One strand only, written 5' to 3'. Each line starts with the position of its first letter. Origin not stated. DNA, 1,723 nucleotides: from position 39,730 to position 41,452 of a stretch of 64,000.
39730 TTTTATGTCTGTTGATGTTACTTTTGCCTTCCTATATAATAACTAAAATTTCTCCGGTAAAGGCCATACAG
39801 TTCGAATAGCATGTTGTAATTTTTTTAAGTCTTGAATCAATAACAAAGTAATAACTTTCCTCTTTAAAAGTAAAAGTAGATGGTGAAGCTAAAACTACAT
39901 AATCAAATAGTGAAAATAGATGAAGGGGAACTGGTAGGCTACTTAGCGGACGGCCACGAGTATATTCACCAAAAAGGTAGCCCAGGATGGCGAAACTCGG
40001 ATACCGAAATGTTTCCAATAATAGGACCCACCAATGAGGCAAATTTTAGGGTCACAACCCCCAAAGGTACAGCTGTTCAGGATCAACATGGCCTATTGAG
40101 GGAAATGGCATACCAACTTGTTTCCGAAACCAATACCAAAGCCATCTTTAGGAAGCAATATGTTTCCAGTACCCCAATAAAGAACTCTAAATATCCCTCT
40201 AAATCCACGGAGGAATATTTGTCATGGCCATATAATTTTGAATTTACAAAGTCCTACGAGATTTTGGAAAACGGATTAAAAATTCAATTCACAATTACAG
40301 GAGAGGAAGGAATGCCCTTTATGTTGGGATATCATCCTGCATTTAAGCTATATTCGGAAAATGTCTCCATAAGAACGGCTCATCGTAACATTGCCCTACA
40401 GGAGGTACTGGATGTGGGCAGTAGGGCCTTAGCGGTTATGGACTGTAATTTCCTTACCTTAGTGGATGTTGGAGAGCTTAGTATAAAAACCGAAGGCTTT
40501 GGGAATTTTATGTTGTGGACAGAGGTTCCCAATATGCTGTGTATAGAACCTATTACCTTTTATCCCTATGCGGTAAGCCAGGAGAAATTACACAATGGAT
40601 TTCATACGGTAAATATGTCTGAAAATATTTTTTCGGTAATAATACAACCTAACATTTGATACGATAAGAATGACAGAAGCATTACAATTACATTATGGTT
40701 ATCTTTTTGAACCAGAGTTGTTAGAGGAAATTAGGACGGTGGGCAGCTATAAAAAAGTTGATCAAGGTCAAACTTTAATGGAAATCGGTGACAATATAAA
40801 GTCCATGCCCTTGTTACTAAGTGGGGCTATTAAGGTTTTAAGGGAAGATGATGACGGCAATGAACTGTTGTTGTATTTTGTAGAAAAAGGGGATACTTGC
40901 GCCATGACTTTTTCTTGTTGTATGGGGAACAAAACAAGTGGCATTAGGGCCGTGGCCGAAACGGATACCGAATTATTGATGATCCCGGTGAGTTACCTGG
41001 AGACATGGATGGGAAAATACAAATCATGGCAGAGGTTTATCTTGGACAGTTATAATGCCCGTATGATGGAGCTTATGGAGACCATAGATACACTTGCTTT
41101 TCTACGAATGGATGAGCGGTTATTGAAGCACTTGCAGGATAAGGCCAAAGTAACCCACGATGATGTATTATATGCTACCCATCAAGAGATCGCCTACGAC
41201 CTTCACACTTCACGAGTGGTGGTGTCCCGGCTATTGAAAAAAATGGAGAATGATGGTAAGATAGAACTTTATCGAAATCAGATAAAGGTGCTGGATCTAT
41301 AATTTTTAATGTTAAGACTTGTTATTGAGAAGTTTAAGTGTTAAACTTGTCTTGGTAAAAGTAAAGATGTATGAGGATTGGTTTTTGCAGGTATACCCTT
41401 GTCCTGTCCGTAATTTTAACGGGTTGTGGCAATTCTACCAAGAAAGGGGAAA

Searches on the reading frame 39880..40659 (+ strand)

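Call 5: search_protein_families(library=pfam, proteins=[window:39880-40659:+])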
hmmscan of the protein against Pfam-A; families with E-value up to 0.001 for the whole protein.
window:39880-40659:+ (259 aa): 1 family
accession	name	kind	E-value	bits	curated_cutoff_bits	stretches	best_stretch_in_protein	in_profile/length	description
PF01263.26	Aldose_epim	-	6.1e-10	39.4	27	1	65-181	82-184/299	Aldose 1-epimerase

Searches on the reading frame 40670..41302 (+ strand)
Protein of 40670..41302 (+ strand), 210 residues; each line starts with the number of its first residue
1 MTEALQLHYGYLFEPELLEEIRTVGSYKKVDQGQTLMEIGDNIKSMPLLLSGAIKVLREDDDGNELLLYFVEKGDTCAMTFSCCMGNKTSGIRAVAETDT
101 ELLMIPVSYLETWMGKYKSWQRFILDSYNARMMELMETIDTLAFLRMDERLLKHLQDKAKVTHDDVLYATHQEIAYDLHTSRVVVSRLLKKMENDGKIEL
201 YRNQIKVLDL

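Call 5: search_protein_families(library=pfam, proteins=[window:40670-41302:+])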
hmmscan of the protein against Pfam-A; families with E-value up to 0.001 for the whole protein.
window:40670-41302:+ (210 aa): 3 families
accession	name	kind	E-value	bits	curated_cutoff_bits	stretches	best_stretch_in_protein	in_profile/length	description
PF00027.35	cNMP_binding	-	3.4e-11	43.4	27.5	1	28-114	2-86/89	Cyclic nucleotide-binding domain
PF13545.12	HTH_Crp_2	-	9.9e-10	38.7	27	1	151-210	7-64/70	Crp-like helix-turn-helix domain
PF00325.26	Crp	-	0.00083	19.5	21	0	170-196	4-30/32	Bacterial regulatory proteins, crp family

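Call 25: search_solved_structures(query=window:40670-41302:+, max_evalue=0.001, show_alignments=3)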
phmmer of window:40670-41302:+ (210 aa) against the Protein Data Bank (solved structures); distinct sequences matched with E-value up to 0.001: 33.
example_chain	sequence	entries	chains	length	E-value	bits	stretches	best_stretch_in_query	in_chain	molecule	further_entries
3dv8_A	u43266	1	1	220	2.1e-14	56.9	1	44-209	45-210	transcriptional regulator, Crp/Fnr family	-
2xgx_A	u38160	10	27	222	2e-10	43.9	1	28-208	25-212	GLOBAL NITROGEN REGULATOR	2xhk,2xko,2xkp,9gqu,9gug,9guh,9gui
8h3v_X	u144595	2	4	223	3e-10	43.3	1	31-207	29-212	NtcA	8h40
3la2_A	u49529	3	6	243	4e-10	42.9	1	31-207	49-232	Global nitrogen regulator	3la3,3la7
2oz6_A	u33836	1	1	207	4.6e-09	39.5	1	33-200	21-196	Virulence Factor Regulator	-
7ff9_A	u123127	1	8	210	4.6e-09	39.5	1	33-200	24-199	cAMP-activated global transcriptional regulator Vfr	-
7ff8_A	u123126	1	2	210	4.7e-09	39.4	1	33-200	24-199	cAMP-activated global transcriptional regulator Vfr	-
7few_A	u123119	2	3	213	4.8e-09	39.4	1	33-200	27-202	cAMP-activated global transcriptional regulator Vfr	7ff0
4bh9_A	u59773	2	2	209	1.5e-08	37.8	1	31-203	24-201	cAMP-activated global transcriptional regulator CRP | CAMP RECEPTOR PROTEIN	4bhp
3qop_A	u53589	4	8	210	1.6e-08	37.7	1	31-203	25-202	Catabolite gene activator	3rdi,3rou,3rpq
7few_B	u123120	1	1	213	2.4e-08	37.2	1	33-200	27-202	cAMP-activated global transcriptional regulator Vfr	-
1hw5_A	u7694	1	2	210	2.5e-08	37.1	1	31-203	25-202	CATABOLITE GENE ACTIVATOR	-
1ruo_A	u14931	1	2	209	5.8e-08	35.9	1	31-203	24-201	PROTEIN (CATABOLITE GENE ACTIVATOR PROTEIN (CAP))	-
4i01_A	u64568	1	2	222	7.2e-08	35.6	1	30-203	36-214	Catabolite gene activator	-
1o3q_A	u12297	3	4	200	7.7e-08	35.5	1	32-203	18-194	CATABOLITE GENE ACTIVATOR PROTEIN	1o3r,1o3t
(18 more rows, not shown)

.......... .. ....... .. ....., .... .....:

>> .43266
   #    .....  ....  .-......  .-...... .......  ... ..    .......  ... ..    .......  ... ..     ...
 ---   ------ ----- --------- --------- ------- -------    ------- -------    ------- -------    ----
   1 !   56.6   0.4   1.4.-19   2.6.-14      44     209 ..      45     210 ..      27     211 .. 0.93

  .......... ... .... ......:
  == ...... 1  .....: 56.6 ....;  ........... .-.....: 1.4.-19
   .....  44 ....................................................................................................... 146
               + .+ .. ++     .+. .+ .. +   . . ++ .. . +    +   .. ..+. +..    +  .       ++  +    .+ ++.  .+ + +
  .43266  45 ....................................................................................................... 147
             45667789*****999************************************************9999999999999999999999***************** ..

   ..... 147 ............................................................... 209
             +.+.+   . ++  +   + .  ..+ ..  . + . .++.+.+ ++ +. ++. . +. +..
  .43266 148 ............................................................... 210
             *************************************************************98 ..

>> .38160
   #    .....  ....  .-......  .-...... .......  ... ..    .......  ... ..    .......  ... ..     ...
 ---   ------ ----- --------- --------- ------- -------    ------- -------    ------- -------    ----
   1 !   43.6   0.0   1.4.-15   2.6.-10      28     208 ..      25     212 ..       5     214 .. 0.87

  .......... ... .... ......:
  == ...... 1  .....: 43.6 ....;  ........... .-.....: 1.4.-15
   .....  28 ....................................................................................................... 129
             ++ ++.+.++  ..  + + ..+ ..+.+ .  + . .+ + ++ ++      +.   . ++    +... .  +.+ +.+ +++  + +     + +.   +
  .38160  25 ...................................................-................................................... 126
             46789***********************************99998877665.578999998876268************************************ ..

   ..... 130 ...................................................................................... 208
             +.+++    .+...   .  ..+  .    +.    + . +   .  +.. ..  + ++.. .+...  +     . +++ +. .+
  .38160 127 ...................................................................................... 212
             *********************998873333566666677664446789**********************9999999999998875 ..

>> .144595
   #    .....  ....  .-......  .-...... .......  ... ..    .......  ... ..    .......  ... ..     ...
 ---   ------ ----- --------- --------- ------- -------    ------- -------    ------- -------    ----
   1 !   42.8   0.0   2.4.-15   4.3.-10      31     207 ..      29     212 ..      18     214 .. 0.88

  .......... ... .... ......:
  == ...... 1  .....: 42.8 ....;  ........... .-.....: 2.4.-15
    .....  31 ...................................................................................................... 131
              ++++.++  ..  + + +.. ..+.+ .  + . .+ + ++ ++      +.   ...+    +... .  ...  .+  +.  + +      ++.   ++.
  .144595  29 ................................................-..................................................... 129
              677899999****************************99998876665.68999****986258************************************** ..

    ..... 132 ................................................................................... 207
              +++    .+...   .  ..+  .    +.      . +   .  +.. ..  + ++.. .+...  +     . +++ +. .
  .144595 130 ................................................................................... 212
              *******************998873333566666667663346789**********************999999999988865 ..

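Call 26: find_homologous_proteins(query=window:40670-41302:+, max_evalue=1e-10)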
Query window:40670-41302:+ (210 aa): 8000 proteins with E <= 1e-10 among 8000 candidates; the best 120 are listed.
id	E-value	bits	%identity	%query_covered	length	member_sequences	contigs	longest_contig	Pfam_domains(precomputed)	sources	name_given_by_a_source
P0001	1.8e-128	444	96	100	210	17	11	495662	PF13545.13,PF00027.36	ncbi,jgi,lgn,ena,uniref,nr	ncbi:CRP/FNR family transcriptional regulator, anaerobic regulatory protein [Arenibacter palladensis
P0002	2.6e-123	427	93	100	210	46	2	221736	PF13545.13,PF00027.36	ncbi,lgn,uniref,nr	ncbi:Crp/Fnr family transcriptional regulator [Arenibacter sp. F20364]|uniref:Crp/Fnr family transcr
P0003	1.0e-120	419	90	100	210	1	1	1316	PF13545.13,PF00027.36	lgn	-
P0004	5.4e-120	416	90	100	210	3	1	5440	PF13545.13,PF00027.36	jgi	-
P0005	8.5e-118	409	88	100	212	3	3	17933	PF13545.13,PF00027.36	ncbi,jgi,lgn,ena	-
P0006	2.0e-117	408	88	100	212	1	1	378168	PF13545.13,PF00027.36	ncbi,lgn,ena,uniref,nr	ncbi:Crp/Fnr family transcriptional regulator [Arenibacter aquaticus]|uniref:Crp/Fnr family transcri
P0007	2.2e-117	408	88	100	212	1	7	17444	PF13545.13,PF00027.36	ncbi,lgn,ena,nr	ncbi:MAG: Crp/Fnr family transcriptional regulator [Arenibacter sp.]|nr:Crp/Fnr family transcription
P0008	5.8e-117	406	87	100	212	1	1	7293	PF13545.13,PF00027.36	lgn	-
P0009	6.4e-117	406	88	100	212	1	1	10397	PF13545.13,PF00027.36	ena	-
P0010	2.9e-106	371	78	100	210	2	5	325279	PF13545.13,PF00027.36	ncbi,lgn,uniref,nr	ncbi:Crp/Fnr family transcriptional regulator [Arenibacter certesii]|uniref:Crp/Fnr family transcrip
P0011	7.1e-106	370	77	100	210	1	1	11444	PF13545.13,PF00027.36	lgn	-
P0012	2.5e-105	368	78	99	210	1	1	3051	PF13545.13,PF00027.36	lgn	-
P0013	4.0e-105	368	78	99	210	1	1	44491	PF13412.13,PF13545.13,PF00027.36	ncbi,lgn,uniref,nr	ncbi:CRP/FNR family transcriptional regulator, anaerobic regulatory protein [Arenibacter nanhaiticus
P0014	5.0e-105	367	78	99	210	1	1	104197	PF13545.13,PF00027.36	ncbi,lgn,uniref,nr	ncbi:Crp/Fnr family transcriptional regulator [Arenibacter sp. 6A1]|uniref:Crp/Fnr family transcript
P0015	3.7e-104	365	76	100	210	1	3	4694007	PF13545.13,PF00027.36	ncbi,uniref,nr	ncbi:Global nitrogen regulator [Arenibacter antarcticus]|uniref:Crp/Fnr family transcriptional regul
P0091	7.9e-95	334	72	100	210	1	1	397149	PF13545.13,PF00027.36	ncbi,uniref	ncbi:Crp/Fnr family transcriptional regulator [Maribacter sp. 2308TA10-17]|uniref:Crp/Fnr family tra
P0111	5.1e-94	331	69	100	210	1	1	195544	PF13545.13,PF00027.36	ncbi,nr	nr:Crp/Fnr family transcriptional regulator [uncultured Psychroserpens sp.]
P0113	5.4e-94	331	70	100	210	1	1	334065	PF13545.13,PF00027.36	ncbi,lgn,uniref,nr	ncbi:Crp/Fnr family transcriptional regulator [Olleya aquimaris]|uniref:CRP/FNR family transcription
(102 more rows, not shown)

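Call 36: search_protein_representatives(protein=window:40670-41302:+)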
Query: 210 residues. Proteins with E-value up to 0.001 (for the whole library): 4346; up to 1e-10: 1752; up to 1e-30: 223. The best 150 are listed.
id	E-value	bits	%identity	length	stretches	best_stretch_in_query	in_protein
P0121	1.6e-76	272.7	59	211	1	4-208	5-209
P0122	5.9e-74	264.3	55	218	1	4-210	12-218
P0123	3.7e-68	245.4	53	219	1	5-209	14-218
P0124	2.1e-65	236.4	55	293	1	3-209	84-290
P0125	2.8e-64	232.7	49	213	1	3-208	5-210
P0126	1.2e-63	230.6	50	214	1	5-210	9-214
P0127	1.2e-61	224.2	50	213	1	4-208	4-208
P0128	2.4e-61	223.2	50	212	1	13-208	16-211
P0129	1.8e-60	220.3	51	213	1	9-209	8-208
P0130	8.3e-60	218.2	48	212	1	4-207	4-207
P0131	5.1e-58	212.3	49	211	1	13-208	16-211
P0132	6.8e-58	211.9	48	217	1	3-206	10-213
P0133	1.3e-57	211.0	45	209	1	8-209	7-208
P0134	1.6e-57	210.7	48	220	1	6-205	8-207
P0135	8.2e-56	205.1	45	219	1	5-210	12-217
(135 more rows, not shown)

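Call 47: find_encoding_contigs(protein=P0113, flank=10000, max_places=2)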
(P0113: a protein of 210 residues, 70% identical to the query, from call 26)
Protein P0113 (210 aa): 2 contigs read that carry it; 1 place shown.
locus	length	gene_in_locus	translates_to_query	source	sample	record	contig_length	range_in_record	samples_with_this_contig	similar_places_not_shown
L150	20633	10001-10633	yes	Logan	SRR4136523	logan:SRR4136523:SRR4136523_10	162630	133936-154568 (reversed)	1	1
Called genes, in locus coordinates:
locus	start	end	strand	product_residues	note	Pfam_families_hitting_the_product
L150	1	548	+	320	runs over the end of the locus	PF14715:FixP_N, PF00034:Cytochrom_C, PF13442:Cytochrome_CBB3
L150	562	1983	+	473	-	PF12801:Fer4_5, PF13187:Fer4_9 (faint), PF13237:Fer4_10 (faint), PF13534:Fer4_17 (faint), PF12838:Fer4_7 (weak), PF13183:Fer4_8 (faint), PF13746:Fer4_18, PF11614:FixG_C, +1 more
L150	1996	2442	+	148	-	PF05751:FixH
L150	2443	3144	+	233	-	PF13386:DsbD_2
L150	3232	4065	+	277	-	PF00582:Usp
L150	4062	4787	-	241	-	PF01925:TauE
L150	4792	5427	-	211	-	-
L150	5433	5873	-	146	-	-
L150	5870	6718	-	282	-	PF00582:Usp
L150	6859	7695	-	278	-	PF00582:Usp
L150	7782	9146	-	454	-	PF04055:Radical_SAM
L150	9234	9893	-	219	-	PF00702:Hydrolase, PF13419:HAD_2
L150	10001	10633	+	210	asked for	PF00027:cNMP_binding, PF13545:HTH_Crp_2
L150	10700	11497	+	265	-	PF01925:TauE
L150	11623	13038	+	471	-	PF00753:Lactamase_B, PF00581:Rhodanese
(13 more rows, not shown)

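Call 52: predict_structure(alignment_id=A1)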
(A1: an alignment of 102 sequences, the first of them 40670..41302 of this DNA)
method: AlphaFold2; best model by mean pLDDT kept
length: 210 residues; sequences in the alignment: 102
mean_pLDDT: 89.8   pTM: 0.66
mean pLDDT of the five models: 89.8, 89.2, 88.4, 87.9, 86.5
residues with pLDDT >= 90: 143; 70-90: 57; 50-70: 10; < 50: 0
segments of 3 or more residues with pLDDT < 50: none
pLDDT, mean of each block of 10 residues (from residue 1): 87 95 95 94 91 93 90 78 74 94 93 94 90 83 80 93 94 93 93 95 89
secondary structure, 60 per line:
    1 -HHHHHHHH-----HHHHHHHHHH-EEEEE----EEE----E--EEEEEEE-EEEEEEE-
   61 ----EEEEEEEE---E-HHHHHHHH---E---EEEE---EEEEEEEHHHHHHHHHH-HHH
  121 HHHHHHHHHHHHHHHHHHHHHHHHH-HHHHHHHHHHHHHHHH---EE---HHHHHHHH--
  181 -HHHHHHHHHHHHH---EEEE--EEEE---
elements in order: H2-9 H15-24 E26-30 E35-37 E45-51 E53-59 E65-72 H78-85 E93-96 E100-106 H107-116 H118-145 H147-162 H171-178 H182-194 E198-201 E204-207

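Call 55: find_encoding_contigs(protein=P0091, flank=10000, max_places=1)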
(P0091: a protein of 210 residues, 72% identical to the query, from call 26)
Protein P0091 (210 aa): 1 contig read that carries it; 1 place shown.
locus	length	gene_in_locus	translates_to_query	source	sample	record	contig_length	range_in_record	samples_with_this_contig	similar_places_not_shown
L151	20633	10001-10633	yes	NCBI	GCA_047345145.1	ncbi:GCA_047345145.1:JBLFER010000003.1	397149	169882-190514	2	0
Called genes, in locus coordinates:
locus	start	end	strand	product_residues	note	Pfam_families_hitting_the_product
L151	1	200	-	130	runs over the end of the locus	PF23296:DUF7079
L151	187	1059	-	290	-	-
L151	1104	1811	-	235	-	PF13489:Methyltransf_23 (weak), PF03848:TehB (weak), PF13649:Methyltransf_25, PF13847:Methyltransf_31, PF08241:Methyltransf_11, PF08242:Methyltransf_12 (weak)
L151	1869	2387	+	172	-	PF09832:DUF2059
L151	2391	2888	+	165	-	PF03692:CxxCxxCC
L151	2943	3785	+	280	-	PF04116:FA_hydroxylase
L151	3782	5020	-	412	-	PF07075:NamZ_N, PF20732:NamZ_C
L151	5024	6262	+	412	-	PF12704:MacB_PCD, PF02687:FtsX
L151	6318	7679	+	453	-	PF00291:PALP, PF00571:CBS (weak)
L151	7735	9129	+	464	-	PF08757:CotH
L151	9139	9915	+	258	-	PF01263:Aldose_epim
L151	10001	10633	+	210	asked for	PF00027:cNMP_binding, PF13545:HTH_Crp_2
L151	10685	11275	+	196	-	PF05163:DinB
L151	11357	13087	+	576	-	PF00916:Sulfate_transp, PF01740:STAS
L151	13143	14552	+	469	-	PF00753:Lactamase_B, PF00581:Rhodanese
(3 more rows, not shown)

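Call 56: find_encoding_contigs(protein=P0111, flank=10000, max_places=1)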
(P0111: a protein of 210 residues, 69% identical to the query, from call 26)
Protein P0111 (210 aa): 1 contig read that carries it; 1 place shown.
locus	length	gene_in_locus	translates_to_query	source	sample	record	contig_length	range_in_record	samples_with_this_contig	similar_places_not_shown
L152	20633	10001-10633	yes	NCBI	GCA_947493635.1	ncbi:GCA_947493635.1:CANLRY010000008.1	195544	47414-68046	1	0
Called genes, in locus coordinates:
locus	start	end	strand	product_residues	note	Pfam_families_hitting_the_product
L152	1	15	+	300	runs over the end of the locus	PF00005:ABC_tran, PF13304:AAA_21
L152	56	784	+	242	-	PF00005:ABC_tran, PF13304:AAA_21 (weak)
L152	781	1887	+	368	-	PF12679:ABC2_membrane_2, PF12698:ABC2_membrane_3, PF01061:ABC2_membrane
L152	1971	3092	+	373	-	PF12679:ABC2_membrane_2, PF12698:ABC2_membrane_3, PF01061:ABC2_membrane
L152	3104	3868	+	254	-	PF18306:LDcluster4, PF03641:Lysine_decarbox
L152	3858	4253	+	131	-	-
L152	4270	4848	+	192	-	PF01292:Ni_hydr_CYTB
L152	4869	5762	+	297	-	-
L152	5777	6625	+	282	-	PF04471:Mrr_cat (faint), PF22357:AF1548-like_C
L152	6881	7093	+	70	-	-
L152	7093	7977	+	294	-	PF00226:DnaJ, PF01556:DnaJ_C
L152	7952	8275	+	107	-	PF13591:MerR_2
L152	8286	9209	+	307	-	PF00924:MS_channel_2nd (faint)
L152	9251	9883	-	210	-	-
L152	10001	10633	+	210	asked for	PF00027:cNMP_binding, PF13545:HTH_Crp_2 (weak)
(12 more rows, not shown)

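Call 58: fold_search(model_id=the predicted structure, library=pdb)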
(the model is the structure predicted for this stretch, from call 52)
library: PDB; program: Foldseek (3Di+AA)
matches with E <= 10: 1921; with E <= 0.001: 626
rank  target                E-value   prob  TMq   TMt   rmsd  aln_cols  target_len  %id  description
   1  4ev0_A                1.8e-16  1.00  0.57  0.56   6.3       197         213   22  Crystal Structure of Thermus thermophilus Catabolite Activator Protein (released 2012-06-20)
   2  4ev0_D                2.8e-16  1.00  0.61  0.60   5.4       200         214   20  Crystal Structure of Thermus thermophilus Catabolite Activator Protein (released 2012-06-20)
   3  3dv8                  2.9e-15  1.00  0.56  0.55  14.2       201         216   23  Crystal structure of a putative transcriptional regulator of the crp/fnr family (eubrec_1222) from eubacterium rectale a (released 2008-08-05)
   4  4cyd_A                2.9e-15  1.00  0.59  0.56  14.9       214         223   20  GlxR bound to cAMP (released 2014-12-17)
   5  3i54_D                5.0e-15  1.00  0.59  0.55  14.2       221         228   20  Crystal structure of MtbCRP in complex with cAMP (released 2009-09-08)
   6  2xko_A                5.7e-15  1.00  0.53  0.52  13.8       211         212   21  Crystal structure of the complex of NtcA with its transcriptional co- activator PipX (released 2010-08-18)
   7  1i5z_A                7.3e-15  1.00  0.56  0.58  13.6       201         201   23  STRUCTURE OF CRP-CAMP AT 1.9 A (released 2003-06-17)
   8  3fwe_A                7.3e-15  1.00  0.51  0.53  13.2       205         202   23  Crystal Structure of the Apo D138L CAP mutant (released 2009-09-08)
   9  4i09_A                7.8e-15  1.00  0.57  0.58  14.1       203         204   23  structure of the mutant Catabolite gene activator protein V132L (released 2013-10-30)
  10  1zrf_A                8.3e-15  1.00  0.56  0.57  13.5       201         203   23  4 crystal structures of CAP-DNA with all base-pair substitutions at position 6, CAP-[6C;17G]ICAP38 DNA (released 2006-03-21)
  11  3ryp_A                9.3e-15  1.00  0.56  0.58  13.9       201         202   23  Domain-domain flexibility leads to allostery within the camp receptor protein (CRP) (released 2012-05-02)
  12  1g6n_B                1.1e-14  1.00  0.55  0.58  12.7       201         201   23  2.1 ANGSTROM STRUCTURE OF CAP-CAMP (released 2000-12-15)
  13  6dt4_A                1.2e-14  1.00  0.56  0.57  14.0       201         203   23  1.8 Angstrom Resolution Crystal Structure of cAMP-Regulatory Protein from Yersinia pestis in Complex with cAMP (released 2018-06-27)
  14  3qop_A                1.4e-14  1.00  0.56  0.58  13.4       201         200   23  Domain-domain flexibility leads to allostery within the camp receptor protein (CRP) (released 2012-04-04)
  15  6dt4_B                1.4e-14  1.00  0.56  0.58  12.2       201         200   23  1.8 Angstrom Resolution Crystal Structure of cAMP-Regulatory Protein from Yersinia pestis in Complex with cAMP (released 2018-06-27)
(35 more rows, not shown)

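Call 64: search_protein_families(library=ncbifam, proteins=[window:40670-41302:+], max_evalue=0.00001)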
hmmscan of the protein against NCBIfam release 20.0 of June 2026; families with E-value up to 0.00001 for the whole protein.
window:40670-41302:+ (210 aa): 2 families
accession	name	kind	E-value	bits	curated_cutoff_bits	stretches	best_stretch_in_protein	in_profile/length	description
NF008732.0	PRK11753.1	equivalog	1.3e-14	54.2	266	1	19-202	17-205/214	cAMP-activated global transcriptional regulator CRP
TIGR03697.1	NtcA_cyano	equivalog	2.1e-12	47.2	244.95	1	33-209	1-184/193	global nitrogen regulator NtcA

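Call 68: search_solved_structures(query=A1, max_evalue=0.01)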
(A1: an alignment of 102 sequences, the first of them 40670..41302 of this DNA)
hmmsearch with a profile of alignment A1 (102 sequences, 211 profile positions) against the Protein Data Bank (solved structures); distinct sequences matched with E-value up to 0.01: 91 (the best 60 are shown).
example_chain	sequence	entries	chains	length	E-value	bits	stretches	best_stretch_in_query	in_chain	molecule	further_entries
3dv8_A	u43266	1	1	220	6.2e-42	146.5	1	20-210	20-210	transcriptional regulator, Crp/Fnr family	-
4bh9_A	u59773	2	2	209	4.8e-22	81.5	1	20-208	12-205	cAMP-activated global transcriptional regulator CRP | CAMP RECEPTOR PROTEIN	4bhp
3qop_A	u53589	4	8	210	1.9e-21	79.6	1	20-208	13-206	Catabolite gene activator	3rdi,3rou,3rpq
1hw5_A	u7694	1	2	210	2.4e-21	79.3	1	20-208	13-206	CATABOLITE GENE ACTIVATOR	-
4i01_A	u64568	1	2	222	1.7e-20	76.5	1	19-208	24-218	Catabolite gene activator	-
6dt4_A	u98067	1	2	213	2.1e-20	76.2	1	20-208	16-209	Cyclic AMP receptor protein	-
1g6n_A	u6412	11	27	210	3.2e-20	75.6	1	20-208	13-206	CATABOLITE GENE ACTIVATOR PROTEIN | PROTEIN (CATABOLITE GENE ACTIVATOR PROTEIN) | Catabolite gene activator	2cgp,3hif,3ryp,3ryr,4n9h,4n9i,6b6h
1i5z_A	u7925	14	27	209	3.2e-20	75.6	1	20-208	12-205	CATABOLITE GENE ACTIVATOR PROTEIN | CATABOLITE GENE ACTIVATOR PROTEIN (CAP) | PROTEIN (CATABOLITE GENE ACTIVATOR PROTEIN (CAP))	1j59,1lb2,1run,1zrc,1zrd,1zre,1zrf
4hzf_A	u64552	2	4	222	3.6e-20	75.4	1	19-208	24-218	Catabolite gene activator | cAMP-activated global transcriptional regulator CRP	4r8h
1o3q_A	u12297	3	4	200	4.1e-20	75.2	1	22-208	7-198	CATABOLITE GENE ACTIVATOR PROTEIN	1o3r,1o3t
4i0b_A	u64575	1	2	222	4.2e-20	75.2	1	19-208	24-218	Catabolite gene activator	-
1cgp_A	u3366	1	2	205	5.1e-20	74.9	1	20-206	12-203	PROTEIN (CATABOLITE GENE ACTIVATOR PROTEIN (CAP))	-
4i09_A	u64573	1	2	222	5.8e-20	74.7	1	19-208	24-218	Catabolite gene activator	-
2xgx_A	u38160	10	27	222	7.4e-20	74.4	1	27-209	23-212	GLOBAL NITROGEN REGULATOR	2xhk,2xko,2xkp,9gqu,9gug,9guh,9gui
8h3v_X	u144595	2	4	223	7.7e-20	74.3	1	28-209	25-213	NtcA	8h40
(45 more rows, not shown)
